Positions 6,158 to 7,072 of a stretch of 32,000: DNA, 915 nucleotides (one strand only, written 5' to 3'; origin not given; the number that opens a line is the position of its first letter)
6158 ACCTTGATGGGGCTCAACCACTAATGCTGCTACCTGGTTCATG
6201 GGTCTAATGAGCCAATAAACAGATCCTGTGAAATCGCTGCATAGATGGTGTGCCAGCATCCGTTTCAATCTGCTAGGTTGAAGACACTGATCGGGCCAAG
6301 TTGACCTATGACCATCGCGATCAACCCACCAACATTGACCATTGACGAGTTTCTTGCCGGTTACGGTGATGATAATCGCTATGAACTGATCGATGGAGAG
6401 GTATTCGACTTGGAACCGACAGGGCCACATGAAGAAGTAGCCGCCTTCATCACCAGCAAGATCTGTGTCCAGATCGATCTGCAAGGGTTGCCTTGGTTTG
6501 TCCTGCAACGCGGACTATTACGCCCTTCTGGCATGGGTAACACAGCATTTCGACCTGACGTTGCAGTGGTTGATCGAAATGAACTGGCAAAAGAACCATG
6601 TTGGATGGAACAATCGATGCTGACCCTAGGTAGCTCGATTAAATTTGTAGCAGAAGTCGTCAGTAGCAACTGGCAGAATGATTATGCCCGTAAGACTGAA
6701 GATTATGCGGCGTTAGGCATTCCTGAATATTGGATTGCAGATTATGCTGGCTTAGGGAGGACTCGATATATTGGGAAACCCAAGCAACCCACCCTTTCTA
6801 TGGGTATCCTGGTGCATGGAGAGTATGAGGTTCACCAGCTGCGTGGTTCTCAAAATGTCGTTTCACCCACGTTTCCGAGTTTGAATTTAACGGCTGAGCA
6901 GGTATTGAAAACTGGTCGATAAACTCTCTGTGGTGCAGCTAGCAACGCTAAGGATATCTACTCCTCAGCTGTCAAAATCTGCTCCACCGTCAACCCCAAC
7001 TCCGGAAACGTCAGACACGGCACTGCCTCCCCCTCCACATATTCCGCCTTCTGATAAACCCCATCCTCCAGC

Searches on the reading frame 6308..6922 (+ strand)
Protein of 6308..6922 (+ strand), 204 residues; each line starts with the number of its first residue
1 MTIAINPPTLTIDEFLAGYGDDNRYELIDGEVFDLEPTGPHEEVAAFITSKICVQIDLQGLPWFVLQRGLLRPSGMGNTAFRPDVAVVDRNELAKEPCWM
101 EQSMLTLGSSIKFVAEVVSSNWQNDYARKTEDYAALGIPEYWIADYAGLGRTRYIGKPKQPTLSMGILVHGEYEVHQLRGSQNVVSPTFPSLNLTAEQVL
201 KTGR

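Call 64: search_protein_families(library=pfam, proteins=[window:6308-6922:+], max_evalue=0.001)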
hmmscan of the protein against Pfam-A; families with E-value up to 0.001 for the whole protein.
window:6308-6922:+ (204 aa): 1 family
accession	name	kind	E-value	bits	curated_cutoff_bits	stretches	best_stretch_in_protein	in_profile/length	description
PF05685.18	Uma2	-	5.7e-27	94.7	27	1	13-196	2-171/172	Putative restriction endonuclease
